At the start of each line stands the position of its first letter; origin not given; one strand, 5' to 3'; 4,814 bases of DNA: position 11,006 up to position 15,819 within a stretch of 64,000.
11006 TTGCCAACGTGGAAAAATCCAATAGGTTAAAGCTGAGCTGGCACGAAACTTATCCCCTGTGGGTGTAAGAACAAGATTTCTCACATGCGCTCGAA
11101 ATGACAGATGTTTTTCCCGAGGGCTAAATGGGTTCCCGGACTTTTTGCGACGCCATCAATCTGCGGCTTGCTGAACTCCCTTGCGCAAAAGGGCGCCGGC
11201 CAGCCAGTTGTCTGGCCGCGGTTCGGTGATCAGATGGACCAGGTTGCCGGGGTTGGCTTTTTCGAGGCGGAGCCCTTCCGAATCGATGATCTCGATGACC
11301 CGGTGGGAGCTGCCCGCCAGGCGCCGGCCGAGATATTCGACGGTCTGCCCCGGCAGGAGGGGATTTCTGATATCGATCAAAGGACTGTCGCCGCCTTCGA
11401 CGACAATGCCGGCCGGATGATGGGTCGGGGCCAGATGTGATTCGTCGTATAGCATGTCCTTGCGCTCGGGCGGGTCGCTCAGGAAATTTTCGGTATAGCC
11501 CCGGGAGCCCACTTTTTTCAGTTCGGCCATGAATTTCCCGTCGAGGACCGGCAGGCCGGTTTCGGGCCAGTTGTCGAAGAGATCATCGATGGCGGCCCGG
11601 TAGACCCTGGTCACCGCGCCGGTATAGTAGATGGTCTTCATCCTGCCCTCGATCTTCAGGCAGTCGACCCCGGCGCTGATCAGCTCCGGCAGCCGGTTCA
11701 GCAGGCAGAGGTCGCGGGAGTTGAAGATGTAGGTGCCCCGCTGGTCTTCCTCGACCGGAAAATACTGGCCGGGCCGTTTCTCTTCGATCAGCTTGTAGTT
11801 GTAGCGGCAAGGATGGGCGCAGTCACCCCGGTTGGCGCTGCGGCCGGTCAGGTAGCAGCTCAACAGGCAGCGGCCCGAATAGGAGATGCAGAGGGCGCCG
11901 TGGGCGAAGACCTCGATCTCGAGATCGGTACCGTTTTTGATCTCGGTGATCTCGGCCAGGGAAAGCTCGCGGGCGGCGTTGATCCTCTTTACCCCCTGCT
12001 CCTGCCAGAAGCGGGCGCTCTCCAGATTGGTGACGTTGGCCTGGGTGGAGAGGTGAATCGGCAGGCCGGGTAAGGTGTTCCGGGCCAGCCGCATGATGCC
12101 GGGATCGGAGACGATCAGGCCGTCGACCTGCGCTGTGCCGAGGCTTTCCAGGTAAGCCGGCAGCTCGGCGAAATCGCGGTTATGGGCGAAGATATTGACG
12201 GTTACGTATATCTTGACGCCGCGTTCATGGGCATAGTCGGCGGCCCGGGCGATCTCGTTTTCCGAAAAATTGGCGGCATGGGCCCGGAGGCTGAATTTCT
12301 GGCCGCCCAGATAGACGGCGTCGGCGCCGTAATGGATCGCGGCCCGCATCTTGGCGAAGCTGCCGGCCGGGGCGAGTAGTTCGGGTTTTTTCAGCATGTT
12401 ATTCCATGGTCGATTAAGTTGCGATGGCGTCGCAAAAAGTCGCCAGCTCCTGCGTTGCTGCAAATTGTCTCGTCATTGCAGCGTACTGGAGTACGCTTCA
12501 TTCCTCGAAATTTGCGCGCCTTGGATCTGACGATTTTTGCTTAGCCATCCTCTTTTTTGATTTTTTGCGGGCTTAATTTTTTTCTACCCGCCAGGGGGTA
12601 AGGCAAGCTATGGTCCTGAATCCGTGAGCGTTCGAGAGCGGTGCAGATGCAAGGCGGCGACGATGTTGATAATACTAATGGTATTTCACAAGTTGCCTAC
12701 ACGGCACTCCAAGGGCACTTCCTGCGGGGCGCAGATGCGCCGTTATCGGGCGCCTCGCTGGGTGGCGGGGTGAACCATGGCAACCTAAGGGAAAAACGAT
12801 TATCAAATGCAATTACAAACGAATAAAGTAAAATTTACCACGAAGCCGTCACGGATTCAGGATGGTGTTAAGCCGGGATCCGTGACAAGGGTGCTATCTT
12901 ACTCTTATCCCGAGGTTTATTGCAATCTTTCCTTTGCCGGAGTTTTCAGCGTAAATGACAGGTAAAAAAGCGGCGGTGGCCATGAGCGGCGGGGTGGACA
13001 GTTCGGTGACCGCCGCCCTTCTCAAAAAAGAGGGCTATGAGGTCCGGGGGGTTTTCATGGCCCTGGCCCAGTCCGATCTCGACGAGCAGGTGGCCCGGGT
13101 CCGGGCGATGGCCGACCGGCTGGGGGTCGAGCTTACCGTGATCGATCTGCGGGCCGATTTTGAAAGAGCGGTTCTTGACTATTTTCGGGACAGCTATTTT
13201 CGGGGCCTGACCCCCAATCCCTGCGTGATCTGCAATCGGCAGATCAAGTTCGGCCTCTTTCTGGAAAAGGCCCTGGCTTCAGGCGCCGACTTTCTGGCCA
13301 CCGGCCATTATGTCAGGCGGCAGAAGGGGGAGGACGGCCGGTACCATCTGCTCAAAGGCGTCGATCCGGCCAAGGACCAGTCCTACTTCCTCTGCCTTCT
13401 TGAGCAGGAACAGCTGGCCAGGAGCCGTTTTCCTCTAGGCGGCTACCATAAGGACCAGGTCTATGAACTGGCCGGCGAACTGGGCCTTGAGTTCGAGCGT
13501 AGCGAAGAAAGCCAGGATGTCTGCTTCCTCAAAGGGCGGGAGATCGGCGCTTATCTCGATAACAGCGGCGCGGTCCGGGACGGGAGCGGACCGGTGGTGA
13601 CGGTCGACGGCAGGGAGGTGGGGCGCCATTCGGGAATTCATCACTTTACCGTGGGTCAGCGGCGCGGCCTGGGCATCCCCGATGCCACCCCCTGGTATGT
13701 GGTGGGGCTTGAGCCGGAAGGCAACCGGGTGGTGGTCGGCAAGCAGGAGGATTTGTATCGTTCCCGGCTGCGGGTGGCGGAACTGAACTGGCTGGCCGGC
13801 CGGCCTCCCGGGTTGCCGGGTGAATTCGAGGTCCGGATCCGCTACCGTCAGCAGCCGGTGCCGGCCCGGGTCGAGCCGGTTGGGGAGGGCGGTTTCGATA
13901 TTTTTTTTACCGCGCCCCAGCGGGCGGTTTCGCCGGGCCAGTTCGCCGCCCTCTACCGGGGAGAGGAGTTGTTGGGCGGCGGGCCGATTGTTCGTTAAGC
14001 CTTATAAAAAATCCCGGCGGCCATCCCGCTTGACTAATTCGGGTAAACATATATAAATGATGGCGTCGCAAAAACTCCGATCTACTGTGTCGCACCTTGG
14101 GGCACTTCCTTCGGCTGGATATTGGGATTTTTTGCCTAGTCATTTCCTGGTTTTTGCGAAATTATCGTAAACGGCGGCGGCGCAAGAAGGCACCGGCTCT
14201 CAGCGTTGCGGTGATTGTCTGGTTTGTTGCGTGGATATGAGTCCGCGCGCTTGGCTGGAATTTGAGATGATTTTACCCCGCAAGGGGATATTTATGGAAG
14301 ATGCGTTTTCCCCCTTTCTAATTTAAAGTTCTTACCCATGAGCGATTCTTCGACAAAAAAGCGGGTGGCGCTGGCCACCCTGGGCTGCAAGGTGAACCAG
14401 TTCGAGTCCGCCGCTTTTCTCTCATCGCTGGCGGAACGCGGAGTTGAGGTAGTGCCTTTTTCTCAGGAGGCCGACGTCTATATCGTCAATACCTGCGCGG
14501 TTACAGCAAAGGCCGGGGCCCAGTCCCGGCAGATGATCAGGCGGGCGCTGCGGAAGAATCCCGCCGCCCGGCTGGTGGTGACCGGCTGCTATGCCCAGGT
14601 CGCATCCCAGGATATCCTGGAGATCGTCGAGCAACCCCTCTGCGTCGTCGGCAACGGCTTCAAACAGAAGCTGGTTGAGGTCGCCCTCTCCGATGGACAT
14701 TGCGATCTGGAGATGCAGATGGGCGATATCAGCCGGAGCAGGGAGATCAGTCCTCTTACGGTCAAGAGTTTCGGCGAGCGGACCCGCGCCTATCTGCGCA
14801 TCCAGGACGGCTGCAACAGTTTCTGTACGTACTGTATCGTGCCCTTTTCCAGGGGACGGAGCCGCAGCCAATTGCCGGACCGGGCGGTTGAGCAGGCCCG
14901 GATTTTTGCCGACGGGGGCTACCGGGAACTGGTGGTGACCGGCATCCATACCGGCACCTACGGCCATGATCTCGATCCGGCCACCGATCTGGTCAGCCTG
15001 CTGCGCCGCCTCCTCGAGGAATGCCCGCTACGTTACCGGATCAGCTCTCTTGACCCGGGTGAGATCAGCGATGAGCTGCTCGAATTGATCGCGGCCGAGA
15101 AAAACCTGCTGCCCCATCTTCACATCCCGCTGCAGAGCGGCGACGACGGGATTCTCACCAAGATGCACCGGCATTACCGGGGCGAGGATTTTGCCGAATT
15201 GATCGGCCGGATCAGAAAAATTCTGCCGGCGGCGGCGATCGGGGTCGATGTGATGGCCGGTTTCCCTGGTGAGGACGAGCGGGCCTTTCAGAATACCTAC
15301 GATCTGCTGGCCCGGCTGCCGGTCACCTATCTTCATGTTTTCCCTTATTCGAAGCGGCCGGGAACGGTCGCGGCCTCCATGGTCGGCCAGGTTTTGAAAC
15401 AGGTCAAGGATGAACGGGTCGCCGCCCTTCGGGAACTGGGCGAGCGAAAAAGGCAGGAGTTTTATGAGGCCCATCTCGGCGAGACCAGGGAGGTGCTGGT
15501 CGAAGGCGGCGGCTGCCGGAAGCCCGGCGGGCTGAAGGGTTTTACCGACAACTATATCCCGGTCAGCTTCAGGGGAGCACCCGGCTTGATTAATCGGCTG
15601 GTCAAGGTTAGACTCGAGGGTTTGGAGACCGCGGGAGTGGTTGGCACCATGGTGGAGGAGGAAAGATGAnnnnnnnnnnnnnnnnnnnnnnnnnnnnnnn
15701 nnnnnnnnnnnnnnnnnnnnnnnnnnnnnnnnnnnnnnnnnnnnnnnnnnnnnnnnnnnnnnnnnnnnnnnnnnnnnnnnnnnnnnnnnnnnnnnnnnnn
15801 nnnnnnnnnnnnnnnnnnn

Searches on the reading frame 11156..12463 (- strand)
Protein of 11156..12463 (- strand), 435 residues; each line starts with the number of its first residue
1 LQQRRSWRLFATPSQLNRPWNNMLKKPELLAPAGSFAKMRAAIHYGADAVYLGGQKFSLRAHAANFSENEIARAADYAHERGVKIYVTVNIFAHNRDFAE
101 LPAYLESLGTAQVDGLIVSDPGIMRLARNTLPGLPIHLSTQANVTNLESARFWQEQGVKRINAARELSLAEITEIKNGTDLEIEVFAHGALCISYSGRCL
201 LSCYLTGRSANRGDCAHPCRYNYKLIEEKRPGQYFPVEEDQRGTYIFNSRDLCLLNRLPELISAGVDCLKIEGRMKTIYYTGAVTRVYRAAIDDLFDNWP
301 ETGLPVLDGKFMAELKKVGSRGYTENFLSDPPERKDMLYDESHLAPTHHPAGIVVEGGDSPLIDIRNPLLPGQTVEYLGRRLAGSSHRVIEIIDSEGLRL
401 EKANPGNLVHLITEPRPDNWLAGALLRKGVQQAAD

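Call 14: search_protein_families(library=pfam, proteins=[window:11156-12463:-], max_evalue=0.00001)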
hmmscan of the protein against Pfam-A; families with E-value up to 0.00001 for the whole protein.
window:11156-12463:- (435 aa): 1 family
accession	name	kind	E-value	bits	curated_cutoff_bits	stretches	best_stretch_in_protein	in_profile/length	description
PF01136.24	Peptidase_U32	-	2.7e-93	312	22.4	1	100-333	3-232/233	Peptidase family U32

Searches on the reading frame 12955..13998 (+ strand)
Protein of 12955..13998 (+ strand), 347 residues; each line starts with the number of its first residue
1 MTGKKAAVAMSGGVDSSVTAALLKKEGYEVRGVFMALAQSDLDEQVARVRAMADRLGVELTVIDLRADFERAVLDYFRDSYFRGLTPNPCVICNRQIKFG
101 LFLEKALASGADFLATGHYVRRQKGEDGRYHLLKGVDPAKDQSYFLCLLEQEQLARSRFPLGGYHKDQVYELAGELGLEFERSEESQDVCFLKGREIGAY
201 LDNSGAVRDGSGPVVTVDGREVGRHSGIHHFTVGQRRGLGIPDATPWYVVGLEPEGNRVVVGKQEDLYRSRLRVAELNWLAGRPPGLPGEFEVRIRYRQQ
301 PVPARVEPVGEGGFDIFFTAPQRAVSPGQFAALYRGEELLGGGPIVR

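Call 14: search_protein_families(library=pfam, proteins=[window:12955-13998:+], max_evalue=0.00001)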
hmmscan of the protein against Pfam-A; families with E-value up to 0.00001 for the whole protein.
window:12955-13998:+ (347 aa): 7 families
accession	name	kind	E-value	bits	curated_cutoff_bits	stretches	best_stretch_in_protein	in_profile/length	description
PF03054.22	tRNA_Me_trans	-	5.6e-63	212.7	20.6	1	5-193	2-201/202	tRNA methyl transferase HUP domain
PF20258.4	tRNA_Me_trans_C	-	1.6e-22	80.1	20.6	1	270-345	2-77/77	Aminomethyltransferase beta-barrel domain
PF20259.3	tRNA_Me_trans_M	-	9.6e-19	67.1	27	1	209-263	10-66/66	tRNA methyl transferase PRC-barrel domain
PF06508.19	QueC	-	5.4e-07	29.8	22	1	5-66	1-61/210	Queuosine biosynthesis protein QueC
PF24167.1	DUF7411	-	6e-06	26.4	28.7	0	5-79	2-72/194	Family of unknown function (DUF7411)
PF02540.23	NAD_synthase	-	7.2e-06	25.7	21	0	4-67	19-83/242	NAD synthase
PF00764.25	Arginosuc_synth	-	7.9e-06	26.4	27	0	6-71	2-67/162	Arginosuccinate synthase N-terminal HUP domain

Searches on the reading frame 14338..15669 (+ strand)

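Call 15: search_protein_families(library=pfam, proteins=[window:14338-15669:+], max_evalue=0.00001)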
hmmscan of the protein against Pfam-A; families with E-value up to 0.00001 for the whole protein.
window:14338-15669:+ (443 aa): 2 families
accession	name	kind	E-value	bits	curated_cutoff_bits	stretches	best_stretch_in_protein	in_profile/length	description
PF00919.26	UPF0004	-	3.3e-26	91.6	27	1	9-104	1-97/98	Uncharacterized protein family UPF0004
PF04055.27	Radical_SAM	-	5.5e-21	75.9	29.5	1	155-324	3-166/166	Radical SAM superfamily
